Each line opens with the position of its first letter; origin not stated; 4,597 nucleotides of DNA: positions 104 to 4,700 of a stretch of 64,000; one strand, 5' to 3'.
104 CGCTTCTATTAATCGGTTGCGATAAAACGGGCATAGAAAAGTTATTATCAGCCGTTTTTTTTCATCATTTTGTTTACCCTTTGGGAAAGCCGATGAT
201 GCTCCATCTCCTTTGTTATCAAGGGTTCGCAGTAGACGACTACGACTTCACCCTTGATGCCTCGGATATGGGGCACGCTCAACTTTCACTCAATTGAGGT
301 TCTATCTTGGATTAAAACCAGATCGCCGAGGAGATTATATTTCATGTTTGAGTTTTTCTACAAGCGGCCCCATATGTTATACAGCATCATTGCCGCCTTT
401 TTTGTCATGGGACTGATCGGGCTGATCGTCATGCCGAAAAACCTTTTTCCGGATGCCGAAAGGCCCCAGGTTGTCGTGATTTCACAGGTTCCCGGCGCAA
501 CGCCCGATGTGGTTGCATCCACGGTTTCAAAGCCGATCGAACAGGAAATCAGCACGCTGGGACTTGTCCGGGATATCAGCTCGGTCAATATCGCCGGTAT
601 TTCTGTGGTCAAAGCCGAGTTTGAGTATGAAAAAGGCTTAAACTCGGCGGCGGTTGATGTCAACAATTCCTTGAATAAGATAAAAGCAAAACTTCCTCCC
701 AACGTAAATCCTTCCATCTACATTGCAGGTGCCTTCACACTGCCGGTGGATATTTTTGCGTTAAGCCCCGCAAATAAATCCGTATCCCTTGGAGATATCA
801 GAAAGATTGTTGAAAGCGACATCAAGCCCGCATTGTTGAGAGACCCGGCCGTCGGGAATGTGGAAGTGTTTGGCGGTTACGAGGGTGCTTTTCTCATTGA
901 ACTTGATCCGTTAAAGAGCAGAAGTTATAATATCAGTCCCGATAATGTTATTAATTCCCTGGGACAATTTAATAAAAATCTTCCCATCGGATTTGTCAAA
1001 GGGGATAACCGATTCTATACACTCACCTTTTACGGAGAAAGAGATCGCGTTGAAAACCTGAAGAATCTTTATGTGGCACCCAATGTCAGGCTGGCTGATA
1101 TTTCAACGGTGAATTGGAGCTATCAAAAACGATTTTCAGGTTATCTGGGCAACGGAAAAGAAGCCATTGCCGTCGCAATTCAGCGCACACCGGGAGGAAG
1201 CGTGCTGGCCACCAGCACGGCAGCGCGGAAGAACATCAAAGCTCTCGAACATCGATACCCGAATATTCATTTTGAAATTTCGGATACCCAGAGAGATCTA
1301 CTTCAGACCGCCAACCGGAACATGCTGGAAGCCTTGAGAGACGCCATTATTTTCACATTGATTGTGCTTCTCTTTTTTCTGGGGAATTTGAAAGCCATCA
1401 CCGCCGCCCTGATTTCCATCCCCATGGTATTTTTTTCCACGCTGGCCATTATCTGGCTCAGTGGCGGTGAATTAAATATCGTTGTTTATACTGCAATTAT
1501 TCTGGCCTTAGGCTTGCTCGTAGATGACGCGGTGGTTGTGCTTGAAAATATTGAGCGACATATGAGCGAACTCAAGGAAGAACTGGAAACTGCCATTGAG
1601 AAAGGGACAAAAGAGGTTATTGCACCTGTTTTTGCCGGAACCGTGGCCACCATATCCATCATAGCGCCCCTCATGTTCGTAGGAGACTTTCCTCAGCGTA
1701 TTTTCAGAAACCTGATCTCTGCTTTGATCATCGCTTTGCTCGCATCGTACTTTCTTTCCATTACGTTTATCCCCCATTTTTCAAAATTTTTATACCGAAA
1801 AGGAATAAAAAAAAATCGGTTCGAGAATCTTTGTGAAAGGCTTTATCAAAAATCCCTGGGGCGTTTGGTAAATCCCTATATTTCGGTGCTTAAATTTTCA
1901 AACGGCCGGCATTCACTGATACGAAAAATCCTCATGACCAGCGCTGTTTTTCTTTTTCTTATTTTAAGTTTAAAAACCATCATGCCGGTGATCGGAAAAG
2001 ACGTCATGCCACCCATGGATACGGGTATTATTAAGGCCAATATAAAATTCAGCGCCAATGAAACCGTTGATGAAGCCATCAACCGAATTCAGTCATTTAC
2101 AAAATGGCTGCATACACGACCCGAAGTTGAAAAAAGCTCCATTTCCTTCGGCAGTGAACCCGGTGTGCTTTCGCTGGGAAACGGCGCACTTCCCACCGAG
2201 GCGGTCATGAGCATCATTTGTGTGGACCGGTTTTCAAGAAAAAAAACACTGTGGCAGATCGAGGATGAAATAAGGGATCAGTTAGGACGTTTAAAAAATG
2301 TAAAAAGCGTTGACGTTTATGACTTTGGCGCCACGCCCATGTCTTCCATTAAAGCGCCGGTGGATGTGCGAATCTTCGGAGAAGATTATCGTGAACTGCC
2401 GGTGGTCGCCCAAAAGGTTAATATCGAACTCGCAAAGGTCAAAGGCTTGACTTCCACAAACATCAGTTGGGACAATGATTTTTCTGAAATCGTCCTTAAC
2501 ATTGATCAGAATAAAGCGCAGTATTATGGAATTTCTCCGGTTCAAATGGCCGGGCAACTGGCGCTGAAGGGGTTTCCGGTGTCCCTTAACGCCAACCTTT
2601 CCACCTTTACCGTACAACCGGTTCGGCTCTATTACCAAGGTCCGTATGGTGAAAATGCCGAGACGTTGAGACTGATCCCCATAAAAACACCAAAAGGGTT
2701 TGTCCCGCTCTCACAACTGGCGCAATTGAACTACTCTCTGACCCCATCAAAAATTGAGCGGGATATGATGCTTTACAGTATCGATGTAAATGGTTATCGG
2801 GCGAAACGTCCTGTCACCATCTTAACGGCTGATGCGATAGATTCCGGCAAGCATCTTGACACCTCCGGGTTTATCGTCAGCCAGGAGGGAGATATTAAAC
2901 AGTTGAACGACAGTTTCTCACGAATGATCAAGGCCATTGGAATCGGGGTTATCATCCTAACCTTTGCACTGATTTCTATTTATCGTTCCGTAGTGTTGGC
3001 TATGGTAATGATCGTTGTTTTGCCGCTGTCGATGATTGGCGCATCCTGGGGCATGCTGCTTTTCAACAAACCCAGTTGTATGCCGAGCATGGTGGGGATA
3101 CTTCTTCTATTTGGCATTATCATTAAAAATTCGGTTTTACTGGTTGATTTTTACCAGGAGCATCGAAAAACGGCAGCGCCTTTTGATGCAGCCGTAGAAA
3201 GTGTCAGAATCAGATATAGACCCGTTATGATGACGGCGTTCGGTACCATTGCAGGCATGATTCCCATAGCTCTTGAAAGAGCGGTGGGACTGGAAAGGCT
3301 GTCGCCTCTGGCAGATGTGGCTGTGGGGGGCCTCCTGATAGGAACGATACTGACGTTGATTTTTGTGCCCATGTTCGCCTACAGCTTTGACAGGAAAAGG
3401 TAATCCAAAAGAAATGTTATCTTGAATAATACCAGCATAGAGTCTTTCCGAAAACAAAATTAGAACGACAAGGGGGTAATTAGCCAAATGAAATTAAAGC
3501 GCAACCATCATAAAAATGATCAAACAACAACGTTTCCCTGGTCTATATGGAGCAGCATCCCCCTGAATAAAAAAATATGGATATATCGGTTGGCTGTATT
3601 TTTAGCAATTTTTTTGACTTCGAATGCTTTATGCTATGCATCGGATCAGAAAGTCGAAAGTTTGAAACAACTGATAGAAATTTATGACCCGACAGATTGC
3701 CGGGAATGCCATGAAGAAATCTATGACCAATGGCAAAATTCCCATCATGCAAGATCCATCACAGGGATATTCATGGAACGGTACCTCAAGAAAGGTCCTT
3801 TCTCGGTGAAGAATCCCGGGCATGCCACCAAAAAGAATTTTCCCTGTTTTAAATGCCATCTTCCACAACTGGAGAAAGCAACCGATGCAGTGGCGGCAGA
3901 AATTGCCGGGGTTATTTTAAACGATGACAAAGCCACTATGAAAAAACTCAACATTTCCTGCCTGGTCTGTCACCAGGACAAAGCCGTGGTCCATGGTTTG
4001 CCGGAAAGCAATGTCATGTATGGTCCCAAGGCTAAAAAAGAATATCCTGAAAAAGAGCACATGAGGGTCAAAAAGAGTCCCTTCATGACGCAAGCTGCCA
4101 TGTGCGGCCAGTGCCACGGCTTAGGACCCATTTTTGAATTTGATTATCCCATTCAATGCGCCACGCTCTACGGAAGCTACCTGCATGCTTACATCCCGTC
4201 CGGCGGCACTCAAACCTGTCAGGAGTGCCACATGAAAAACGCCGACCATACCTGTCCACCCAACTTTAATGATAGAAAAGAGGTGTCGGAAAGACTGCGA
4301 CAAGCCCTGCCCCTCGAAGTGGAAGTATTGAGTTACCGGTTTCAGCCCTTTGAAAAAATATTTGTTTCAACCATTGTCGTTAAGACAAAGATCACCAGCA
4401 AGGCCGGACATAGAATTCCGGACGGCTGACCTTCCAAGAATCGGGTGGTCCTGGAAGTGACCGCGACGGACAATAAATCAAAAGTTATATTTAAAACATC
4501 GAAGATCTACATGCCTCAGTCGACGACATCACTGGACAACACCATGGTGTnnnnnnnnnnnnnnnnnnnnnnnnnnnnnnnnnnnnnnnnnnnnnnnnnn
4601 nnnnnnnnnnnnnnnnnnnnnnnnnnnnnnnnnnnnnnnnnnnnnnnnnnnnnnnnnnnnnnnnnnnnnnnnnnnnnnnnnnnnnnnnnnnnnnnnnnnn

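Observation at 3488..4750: In-frame UGA with an adjacent hairpin joins a pentahaem cytochrome to a 106-aa tail: candidate selenocysteine codon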

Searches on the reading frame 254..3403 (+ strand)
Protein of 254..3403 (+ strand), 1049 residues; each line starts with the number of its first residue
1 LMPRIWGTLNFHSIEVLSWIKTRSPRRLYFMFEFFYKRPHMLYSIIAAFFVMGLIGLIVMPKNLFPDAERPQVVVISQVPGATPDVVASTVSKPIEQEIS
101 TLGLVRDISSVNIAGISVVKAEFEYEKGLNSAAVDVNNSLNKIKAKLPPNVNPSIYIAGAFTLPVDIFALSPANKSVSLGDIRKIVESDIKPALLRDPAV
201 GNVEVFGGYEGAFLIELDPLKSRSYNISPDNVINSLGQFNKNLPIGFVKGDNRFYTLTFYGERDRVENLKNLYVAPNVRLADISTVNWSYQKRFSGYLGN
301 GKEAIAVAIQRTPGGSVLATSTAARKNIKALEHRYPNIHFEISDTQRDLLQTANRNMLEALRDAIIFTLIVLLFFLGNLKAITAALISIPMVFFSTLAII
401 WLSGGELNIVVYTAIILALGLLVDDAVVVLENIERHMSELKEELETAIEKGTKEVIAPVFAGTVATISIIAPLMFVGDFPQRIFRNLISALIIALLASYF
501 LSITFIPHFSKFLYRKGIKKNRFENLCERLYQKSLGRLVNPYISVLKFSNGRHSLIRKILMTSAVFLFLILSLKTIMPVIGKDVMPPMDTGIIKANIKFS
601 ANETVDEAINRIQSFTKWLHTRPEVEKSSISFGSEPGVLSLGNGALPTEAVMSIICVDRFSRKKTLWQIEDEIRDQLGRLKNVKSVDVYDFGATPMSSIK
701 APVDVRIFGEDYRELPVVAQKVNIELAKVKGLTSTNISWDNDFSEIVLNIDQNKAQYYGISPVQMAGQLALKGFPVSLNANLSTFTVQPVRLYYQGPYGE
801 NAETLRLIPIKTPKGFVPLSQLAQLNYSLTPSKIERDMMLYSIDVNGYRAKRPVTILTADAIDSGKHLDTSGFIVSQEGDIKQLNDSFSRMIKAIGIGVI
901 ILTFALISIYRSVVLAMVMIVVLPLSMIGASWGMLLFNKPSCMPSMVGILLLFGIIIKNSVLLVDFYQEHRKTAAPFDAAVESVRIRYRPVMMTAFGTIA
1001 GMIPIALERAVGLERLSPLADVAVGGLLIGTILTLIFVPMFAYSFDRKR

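Call 32: search_protein_families(library=ncbifam, proteins=[window:254-3403:+], max_evalue=0.00001)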
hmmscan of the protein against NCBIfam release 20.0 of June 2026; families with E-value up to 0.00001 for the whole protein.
window:254-3403:+ (1049 aa): 14 families
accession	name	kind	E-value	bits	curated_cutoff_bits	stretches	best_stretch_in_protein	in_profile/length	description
NF033617.1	RND_permease_2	subfamily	8.5e-137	457.7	1250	1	34-1041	3-1003/1009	multidrug efflux RND transporter permease subunit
NF000282.2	RND_permease_1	subfamily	1.8e-116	390.4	1250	1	33-1042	2-1024/1029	multidrug efflux RND transporter permease subunit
TIGR00915.1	2A0602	subfamily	5.5e-96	322.5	940.35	1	31-1041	1-1024/1050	efflux RND transporter permease subunit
NF007905.0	PRK10614.1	equivalog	9.9e-92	308.2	1774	1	31-1049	3-1012/1025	multidrug efflux RND transporter permease subunit MdtC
NF007798.0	PRK10503.1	equivalog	9.9e-89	298.2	1584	1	35-1047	16-1024/1040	MdtB/MuxB family multidrug efflux RND transporter permease subunit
TIGR00914.1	2A0601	subfamily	1.1e-84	285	701.45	1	48-1045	22-1035/1051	CusA/CzcA family heavy metal efflux RND transporter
NF007133.0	PRK09579.1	equivalog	5.8e-72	242.6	1763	1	34-1040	6-997/1017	multidrug efflux RND transporter permease subunit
NF007842.1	PRK10555.1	equivalog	2.1e-70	237.8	1854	1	31-1043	1-1024/1036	multidrug efflux RND transporter permease AcrD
NF007131.0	PRK09577.1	equivalog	1.5e-68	231.5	1768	1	31-1042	1-1019/1045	multidrug efflux RND transporter permease subunit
NF000037.1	RND_perm_OqxB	exception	2.7e-67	227.4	2200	1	33-1043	5-1032/1050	multidrug efflux RND transporter permease subunit OqxB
NF011706.2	PRK15127.1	equivalog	6.4e-58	196.5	2150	1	31-1044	1-1028/1049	multidrug efflux RND transporter permease subunit AcrB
TIGR00921.1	2A067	subfamily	2.6e-08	32.4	351.9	1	891-1048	194-349/733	hydrophobe/amphiphile efflux-3 (HAE3) family transporter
TIGR00916.1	2A0604s01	subfamily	8e-08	32.2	148.6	1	331-503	61-231/231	SecD/SecF family protein translocase subunit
NF011315.0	PRK14726.1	equivalog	4.1e-06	25.2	1249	0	365-508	385-519/855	protein translocase subunit SecDF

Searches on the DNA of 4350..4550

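Call 10: search_rna_families(source=window, start=4350, end=4550, threshold=evalue, max_evalue=10, show_alignments=2)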
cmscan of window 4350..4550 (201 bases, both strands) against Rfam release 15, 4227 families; matches with E-value up to 10: 2.
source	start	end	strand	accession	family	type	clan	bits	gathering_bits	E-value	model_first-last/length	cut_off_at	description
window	4387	4434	-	RF01837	toga_FSE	Cis-reg; frameshift_element;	-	15.6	40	1.5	1-29/29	no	togavirus ribosomal frameshift element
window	4426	4484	+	RF02211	ZFAT-AS1_1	Gene; lncRNA;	-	9.8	80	8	1-79/79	no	ZFAT antisense RNA 1 conserved region 1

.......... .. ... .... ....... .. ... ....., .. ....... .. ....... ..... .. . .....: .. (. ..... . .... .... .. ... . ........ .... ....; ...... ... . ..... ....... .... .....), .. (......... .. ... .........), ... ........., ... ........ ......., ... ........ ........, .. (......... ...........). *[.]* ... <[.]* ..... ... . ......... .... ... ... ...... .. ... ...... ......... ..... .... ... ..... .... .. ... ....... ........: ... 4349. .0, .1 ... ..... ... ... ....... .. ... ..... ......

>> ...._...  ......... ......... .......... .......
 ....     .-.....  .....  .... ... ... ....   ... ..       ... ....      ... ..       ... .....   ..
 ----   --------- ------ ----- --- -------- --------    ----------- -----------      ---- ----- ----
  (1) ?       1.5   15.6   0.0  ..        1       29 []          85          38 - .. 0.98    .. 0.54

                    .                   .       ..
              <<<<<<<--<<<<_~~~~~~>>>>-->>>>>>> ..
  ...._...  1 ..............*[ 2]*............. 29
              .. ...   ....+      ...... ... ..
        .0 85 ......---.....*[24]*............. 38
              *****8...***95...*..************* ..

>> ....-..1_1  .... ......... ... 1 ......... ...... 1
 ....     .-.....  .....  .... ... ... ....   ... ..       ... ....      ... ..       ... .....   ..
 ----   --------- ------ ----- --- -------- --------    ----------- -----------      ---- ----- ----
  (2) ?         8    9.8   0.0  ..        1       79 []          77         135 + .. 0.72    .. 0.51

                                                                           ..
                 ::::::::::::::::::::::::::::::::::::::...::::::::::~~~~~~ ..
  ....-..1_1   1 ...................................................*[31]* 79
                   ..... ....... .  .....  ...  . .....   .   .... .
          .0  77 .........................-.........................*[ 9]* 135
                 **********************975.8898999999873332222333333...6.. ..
